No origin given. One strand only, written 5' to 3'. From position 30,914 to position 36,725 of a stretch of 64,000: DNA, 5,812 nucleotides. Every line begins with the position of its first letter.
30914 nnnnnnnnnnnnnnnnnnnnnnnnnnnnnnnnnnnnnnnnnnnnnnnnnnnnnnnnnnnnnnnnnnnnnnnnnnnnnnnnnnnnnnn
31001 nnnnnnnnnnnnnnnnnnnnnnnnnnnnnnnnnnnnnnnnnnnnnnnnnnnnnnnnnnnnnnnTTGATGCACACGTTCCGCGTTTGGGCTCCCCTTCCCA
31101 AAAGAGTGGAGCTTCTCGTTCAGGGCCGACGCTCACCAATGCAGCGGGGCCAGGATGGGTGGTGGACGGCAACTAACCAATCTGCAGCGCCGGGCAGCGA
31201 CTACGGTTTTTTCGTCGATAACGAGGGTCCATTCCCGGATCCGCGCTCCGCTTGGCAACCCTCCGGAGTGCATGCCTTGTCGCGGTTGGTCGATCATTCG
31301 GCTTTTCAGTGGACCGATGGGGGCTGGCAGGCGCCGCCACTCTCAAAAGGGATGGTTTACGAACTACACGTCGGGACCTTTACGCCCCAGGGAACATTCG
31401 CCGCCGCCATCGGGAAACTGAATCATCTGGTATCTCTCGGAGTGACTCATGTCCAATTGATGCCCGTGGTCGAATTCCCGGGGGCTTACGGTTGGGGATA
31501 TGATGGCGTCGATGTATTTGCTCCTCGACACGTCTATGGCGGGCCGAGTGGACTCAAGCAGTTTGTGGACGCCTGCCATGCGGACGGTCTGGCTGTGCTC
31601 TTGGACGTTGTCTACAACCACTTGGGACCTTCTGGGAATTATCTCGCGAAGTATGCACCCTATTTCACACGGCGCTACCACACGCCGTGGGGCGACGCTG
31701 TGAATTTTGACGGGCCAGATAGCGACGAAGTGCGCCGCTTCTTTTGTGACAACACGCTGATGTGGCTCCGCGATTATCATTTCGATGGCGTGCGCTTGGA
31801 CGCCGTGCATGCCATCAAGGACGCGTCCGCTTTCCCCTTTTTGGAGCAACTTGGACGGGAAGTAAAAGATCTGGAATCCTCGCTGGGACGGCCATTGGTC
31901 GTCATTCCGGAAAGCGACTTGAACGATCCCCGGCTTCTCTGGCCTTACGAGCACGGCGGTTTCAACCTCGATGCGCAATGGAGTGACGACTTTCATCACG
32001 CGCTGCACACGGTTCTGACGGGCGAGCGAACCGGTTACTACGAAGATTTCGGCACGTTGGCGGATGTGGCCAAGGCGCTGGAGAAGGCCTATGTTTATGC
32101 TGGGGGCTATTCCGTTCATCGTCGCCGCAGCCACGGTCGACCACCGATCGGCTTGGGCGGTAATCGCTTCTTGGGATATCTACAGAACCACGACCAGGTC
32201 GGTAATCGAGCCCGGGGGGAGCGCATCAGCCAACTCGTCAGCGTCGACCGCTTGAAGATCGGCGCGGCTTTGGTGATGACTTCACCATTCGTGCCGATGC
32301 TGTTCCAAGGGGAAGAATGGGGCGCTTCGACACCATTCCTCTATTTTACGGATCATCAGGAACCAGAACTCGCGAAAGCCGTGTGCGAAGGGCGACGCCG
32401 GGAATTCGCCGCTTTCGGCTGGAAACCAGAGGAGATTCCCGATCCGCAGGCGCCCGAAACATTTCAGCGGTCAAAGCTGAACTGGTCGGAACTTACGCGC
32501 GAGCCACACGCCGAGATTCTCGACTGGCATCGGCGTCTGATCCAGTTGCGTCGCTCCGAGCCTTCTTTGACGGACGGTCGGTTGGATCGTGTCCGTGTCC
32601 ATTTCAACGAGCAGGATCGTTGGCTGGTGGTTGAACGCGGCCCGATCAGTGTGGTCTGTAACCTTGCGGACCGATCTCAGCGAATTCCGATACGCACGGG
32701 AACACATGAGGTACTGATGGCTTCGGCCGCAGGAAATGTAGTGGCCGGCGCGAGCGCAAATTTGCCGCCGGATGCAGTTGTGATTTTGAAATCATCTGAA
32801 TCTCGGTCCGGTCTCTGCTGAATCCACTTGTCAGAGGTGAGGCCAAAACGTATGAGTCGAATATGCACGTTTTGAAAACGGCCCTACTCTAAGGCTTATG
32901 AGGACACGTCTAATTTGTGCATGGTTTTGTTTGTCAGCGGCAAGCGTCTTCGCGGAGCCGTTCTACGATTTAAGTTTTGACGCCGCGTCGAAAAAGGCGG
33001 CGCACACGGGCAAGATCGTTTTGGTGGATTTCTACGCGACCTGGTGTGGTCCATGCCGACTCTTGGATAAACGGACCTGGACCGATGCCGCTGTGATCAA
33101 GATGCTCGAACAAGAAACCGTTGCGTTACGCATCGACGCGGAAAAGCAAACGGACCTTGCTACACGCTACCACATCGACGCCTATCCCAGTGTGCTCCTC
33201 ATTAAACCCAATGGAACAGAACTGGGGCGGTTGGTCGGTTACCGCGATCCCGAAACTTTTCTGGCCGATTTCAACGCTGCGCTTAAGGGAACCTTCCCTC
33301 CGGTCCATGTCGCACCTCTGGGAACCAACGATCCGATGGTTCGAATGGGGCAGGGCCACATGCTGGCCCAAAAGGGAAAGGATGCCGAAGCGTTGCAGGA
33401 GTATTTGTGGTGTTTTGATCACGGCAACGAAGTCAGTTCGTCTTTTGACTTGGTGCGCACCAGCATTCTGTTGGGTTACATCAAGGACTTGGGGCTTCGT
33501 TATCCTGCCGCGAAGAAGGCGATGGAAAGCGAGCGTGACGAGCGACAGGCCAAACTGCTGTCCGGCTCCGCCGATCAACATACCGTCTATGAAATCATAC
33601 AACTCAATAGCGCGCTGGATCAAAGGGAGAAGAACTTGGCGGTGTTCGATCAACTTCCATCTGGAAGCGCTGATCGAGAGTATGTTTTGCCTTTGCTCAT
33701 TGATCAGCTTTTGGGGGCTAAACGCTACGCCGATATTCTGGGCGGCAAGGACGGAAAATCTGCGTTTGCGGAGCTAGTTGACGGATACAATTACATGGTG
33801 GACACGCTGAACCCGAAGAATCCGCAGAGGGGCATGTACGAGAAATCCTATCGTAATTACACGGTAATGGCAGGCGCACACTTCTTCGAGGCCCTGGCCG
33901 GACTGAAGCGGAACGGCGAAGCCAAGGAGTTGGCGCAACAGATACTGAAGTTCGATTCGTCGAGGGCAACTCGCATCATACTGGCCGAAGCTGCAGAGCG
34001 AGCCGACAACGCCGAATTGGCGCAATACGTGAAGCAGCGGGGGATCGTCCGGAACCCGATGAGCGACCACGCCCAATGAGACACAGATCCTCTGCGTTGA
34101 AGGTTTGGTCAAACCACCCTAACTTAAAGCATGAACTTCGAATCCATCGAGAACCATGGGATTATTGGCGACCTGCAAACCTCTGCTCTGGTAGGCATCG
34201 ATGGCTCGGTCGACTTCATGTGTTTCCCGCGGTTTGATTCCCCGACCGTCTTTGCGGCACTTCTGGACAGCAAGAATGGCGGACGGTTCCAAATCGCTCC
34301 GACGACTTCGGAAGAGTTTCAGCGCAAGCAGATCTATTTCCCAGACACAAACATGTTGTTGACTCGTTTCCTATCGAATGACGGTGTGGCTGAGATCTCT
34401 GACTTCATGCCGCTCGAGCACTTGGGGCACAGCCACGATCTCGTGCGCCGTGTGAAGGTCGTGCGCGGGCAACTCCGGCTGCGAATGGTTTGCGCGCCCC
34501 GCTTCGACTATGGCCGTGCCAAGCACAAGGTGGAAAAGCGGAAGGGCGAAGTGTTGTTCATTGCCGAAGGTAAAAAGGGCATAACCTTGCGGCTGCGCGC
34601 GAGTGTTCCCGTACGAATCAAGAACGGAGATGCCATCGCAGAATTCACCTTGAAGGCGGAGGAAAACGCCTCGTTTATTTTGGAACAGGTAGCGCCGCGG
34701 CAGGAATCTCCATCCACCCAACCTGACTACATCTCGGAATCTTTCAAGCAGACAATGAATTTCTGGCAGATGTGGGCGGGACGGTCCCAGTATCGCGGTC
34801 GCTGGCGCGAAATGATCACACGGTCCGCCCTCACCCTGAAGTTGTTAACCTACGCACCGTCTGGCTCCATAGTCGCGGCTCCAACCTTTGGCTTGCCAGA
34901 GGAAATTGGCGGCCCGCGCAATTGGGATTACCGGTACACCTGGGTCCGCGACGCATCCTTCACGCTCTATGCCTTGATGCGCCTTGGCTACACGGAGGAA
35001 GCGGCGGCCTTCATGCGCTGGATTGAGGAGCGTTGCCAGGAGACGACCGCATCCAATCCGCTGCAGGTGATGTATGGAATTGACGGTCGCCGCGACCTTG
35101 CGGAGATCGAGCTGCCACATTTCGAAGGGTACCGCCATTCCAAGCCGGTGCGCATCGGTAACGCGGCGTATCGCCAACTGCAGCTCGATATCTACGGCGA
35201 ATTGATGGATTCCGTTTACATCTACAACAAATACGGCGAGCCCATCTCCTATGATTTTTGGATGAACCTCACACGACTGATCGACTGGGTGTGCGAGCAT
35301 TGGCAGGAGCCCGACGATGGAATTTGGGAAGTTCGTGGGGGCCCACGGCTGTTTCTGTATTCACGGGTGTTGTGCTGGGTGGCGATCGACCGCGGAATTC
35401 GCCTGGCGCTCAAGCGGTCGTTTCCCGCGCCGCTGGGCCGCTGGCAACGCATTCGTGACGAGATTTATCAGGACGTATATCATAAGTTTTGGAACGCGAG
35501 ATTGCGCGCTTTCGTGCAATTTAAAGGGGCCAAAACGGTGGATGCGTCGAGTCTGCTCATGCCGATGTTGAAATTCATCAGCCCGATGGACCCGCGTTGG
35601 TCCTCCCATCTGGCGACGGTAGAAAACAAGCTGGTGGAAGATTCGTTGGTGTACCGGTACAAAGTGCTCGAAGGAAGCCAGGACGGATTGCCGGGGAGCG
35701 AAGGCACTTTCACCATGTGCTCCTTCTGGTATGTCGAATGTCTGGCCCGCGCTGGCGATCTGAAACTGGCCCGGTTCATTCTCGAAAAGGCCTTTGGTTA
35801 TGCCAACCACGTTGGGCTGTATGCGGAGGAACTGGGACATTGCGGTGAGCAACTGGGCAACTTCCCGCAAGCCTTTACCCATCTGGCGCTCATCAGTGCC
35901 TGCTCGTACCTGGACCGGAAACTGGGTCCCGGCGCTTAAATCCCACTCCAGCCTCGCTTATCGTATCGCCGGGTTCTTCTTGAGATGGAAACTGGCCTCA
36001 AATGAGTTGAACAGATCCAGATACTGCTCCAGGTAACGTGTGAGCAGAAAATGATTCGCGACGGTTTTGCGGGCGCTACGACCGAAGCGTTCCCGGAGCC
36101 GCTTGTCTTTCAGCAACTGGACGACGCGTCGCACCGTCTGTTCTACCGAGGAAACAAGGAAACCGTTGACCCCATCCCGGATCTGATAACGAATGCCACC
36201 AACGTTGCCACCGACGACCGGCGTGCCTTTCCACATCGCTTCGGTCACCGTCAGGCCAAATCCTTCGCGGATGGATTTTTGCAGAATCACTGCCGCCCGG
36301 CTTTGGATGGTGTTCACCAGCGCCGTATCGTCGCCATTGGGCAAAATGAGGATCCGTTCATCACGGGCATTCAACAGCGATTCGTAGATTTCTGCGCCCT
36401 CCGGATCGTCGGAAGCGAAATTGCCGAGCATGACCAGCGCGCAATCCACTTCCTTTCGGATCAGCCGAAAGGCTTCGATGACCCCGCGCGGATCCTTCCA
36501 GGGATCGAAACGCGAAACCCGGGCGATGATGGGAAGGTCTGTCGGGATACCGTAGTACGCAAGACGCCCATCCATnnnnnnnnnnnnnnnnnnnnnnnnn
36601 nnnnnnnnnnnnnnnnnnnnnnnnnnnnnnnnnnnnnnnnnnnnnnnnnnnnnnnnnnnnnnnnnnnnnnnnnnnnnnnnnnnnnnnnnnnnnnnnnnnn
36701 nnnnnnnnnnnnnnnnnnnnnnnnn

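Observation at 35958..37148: Decayed TreT-like trehalose synthase gene with in-frame TGA, internal deletion and an AT-rich scar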

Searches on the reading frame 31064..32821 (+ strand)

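Call 12: search_protein_families(library=pfam, proteins=[window:31064-32821:+], max_evalue=0.00001)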
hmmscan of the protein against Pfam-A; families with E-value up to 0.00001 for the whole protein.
window:31064-32821:+ (585 aa): 2 families
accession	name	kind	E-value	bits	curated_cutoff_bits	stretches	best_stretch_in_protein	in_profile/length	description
PF00128.31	Alpha-amylase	-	7.8e-18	65.4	22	1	109-195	15-100/446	Alpha amylase, catalytic domain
PF11941.14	DUF3459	-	9.9e-17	61.6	22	1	488-575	1-90/90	Domain of unknown function (DUF3459)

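Call 29: search_protein_families(library=ncbifam, proteins=[window:31064-32821:+], max_evalue=1e-20)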
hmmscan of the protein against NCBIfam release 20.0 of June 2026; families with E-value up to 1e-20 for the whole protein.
window:31064-32821:+ (585 aa): 8 families
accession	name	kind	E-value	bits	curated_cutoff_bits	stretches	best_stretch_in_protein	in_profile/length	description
TIGR02402.1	trehalose_TreZ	equivalog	1.8e-225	749.4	538.8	1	4-541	2-544/545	malto-oligosyltrehalose trehalohydrolase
NF008967.0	PRK12313.1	equivalog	9.5e-40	136.5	577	1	3-250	40-313/633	1,4-alpha-glucan branching protein GlgB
NF003811.1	PRK05402.1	equivalog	8.3e-37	127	741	1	4-250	32-305/619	1,4-alpha-glucan branching protein GlgB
TIGR01515.1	branching_enzym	equivalog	1.2e-26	93.4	463.95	1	4-251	31-295/607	1,4-alpha-glucan branching enzyme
NF009221.0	PRK12568.1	equivalog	3e-23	81.8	1270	1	5-250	157-427/745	1,4-alpha-glucan branching enzyme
TIGR02104.1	pulA_typeI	equivalog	3.1e-23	81.7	504.5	0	117-254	168-326/605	type I pullulanase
NF011293.0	PRK14705.1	equivalog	3.9e-22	77.7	2376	1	81-250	727-908/1224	1,4-alpha-glucan branching enzyme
NF011294.0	PRK14706.1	equivalog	6.8e-22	77.5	1284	1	5-251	45-314/642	1,4-alpha-glucan branching enzyme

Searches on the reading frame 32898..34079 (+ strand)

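Call 12: search_protein_families(library=pfam, proteins=[window:32898-34079:+], max_evalue=0.00001)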
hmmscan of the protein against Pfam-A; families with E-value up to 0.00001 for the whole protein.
window:32898-34079:+ (393 aa): 4 families
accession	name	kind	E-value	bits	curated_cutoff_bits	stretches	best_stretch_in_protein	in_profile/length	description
PF00085.26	Thioredoxin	-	1.1e-14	54.7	23.5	1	36-122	16-98/103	Thioredoxin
PF13899.12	Thioredoxin_7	-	2.3e-12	47.3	27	1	26-104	5-83/83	Thioredoxin-like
PF13098.12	Thioredoxin_2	-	3.7e-12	47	27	1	34-123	1-102/104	Thioredoxin-like domain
PF03190.21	Thioredox_DsbH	-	9.8e-07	29.3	27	1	28-92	27-91/163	Protein of unknown function, DUF255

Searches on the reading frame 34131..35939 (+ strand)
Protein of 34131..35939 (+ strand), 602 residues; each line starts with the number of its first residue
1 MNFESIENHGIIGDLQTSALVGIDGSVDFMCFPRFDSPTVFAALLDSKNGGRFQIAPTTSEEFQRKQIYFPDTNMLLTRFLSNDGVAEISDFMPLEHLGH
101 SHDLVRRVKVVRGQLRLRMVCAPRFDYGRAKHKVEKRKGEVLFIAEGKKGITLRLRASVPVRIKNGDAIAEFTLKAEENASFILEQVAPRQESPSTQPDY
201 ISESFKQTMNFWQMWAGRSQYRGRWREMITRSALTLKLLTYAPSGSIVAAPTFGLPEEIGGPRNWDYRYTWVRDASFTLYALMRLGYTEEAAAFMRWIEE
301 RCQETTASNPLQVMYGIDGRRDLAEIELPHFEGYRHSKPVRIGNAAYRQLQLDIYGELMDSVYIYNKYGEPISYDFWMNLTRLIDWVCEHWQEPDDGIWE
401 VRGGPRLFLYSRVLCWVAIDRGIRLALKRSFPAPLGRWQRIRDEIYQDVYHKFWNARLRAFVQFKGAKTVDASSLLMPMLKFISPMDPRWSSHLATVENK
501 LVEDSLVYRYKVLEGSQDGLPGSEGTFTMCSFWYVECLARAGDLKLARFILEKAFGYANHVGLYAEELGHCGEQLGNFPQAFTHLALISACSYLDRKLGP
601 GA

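Call 5: search_protein_families(library=ncbifam, proteins=[window:34131-35939:+])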
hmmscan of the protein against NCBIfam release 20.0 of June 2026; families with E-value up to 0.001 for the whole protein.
window:34131-35939:+ (602 aa): 3 families
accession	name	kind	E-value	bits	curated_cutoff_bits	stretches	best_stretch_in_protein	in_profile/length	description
NF041084.1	trehalase_H1_Arch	equivalog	6.4e-118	394.8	820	1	10-591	3-567/570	alpha,alpha-trehalase TreH1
NF041085.1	trehalase_H2_Arch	equivalog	1.3e-97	327.7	1000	1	16-595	10-577/579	alpha,alpha-trehalase TreH2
TIGR01577.1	oligosac_amyl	hypoth_equivalog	5.3e-15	55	820.7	1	205-500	226-509/616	oligosaccharide amylase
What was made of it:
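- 34131..35939 (+): Context: intact GH15 trehalase-like gene (TREH_N + Glyco_hydro_15). It converges on the pseudogene, with the two stop codons 18 nt apart. NCBIfam TreH1 at E 6e-118, below the equivalog cut-off (call 5).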

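Call 7: find_encoding_contigs(protein=window:34131-35939:+, flank=6000, max_places=10)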
Protein window:34131-35939:+ (602 aa): no gene with exactly this product is on record in the collection.

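Call 20: find_homologous_proteins(query=window:34131-35939:+, max_evalue=1e-100)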
Query window:34131-35939:+ (602 aa): 7989 proteins with E <= 1e-100 among 8000 candidates; the best 120 are listed.
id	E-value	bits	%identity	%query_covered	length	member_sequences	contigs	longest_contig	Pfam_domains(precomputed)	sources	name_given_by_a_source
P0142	0.0e+0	1417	100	100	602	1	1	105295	PF19291.5,PF00723.28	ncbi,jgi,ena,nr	ncbi:MAG TPA: glycoside hydrolase family 15 protein [Verrucomicrobiae bacterium]|nr:glycoside hydrol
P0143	0.0e+0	1140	79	100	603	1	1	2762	PF19291.5,PF00723.28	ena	-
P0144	0.0e+0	1112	78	99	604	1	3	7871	PF19291.5,PF00723.28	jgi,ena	-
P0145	0.0e+0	1111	77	99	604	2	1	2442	PF19291.5,PF00723.28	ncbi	-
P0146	0.0e+0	1108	77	99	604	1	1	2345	PF19291.5,PF00723.28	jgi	jgi:GH15 family glucan-1,4-alpha-glucosidase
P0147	0.0e+0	1105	77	99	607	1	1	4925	PF19291.5,PF00723.28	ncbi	-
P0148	0.0e+0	1104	77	99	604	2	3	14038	PF19291.5,PF00723.28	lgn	-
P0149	0.0e+0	1102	77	99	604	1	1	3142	PF19291.5,PF00723.28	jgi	jgi:GH15 family glucan-1,4-alpha-glucosidase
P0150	0.0e+0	1101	77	100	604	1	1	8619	PF19291.5,PF00723.28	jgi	jgi:GH15 family glucan-1,4-alpha-glucosidase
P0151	0.0e+0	1101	77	100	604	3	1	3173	PF19291.5,PF00723.28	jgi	jgi:GH15 family glucan-1,4-alpha-glucosidase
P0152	0.0e+0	1100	76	99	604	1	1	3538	PF19291.5,PF00723.28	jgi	jgi:GH15 family glucan-1,4-alpha-glucosidase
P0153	0.0e+0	1099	77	99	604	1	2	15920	PF19291.5,PF00723.28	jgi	jgi:GH15 family glucan-1,4-alpha-glucosidase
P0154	0.0e+0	1099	76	99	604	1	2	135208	PF19291.5,PF00723.28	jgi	-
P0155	0.0e+0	1097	77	99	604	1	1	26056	PF19291.5,PF00723.28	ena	-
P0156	0.0e+0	1096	76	99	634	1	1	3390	PF19291.5,PF00723.28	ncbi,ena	-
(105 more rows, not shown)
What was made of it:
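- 34131..35939 (+): Pfam domains as listed in call 20.
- Tried and rejected: It returned nothing (call 7), although a later homology search listed a 100% identical entry, P0142 (call 20).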

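Call 46: find_encoding_contigs(protein=P0143, flank=5000, max_places=3)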
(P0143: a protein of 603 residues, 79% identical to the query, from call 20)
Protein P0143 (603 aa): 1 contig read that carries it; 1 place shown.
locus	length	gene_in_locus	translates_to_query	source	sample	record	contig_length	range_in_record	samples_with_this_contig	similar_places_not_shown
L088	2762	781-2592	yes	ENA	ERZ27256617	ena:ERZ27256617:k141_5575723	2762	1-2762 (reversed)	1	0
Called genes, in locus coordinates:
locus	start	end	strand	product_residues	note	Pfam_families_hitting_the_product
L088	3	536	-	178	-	?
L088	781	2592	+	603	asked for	PF19291:TREH_N, PF00723:Glyco_hydro_15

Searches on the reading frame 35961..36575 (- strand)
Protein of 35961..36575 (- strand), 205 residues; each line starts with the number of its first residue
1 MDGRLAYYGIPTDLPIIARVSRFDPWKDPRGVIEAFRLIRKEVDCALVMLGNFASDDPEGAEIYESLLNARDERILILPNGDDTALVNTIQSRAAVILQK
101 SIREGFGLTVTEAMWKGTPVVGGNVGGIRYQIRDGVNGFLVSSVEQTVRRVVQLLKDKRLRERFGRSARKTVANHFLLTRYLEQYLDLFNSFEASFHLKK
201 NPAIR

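Call 30: search_protein_families(library=pfam, proteins=[window:35961-36575:-], max_evalue=0.001)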
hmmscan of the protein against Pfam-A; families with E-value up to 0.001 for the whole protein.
seq(205 aa): 4 families
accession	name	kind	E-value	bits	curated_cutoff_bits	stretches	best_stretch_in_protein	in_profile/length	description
PF00534.26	Glycos_transf_1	-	1.7e-28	99.7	26.4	1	9-170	10-171/172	Glycosyl transferases group 1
PF13692.12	Glyco_trans_1_4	-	3.8e-18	66.6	27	1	15-157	2-142/142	Glycosyl transferases group 1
PF20706.3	GT4-conflict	-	4.4e-09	36.2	26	1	30-173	215-356/385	Family 4 Glycosyltransferase in conflict systems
PF13524.12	Glyco_trans_1_2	-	0.00068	20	25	0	103-187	60-144/144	Glycosyl transferase-like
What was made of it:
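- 35958..36766 (-): Intact C-terminal part in the original frame (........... ... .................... ... stop). It contains the 205-aa ORF 35958-36575, which public records annotate as 'glycosyltransferase' (HUJ09673.1). Pfam Glycos_transf_1 at E 2e-28 (call 30).
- On TreT trehalose synthase family (GT4, EC 2.4.1.245): Glycos_transf_1 scores E 8e-28 (call 30).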
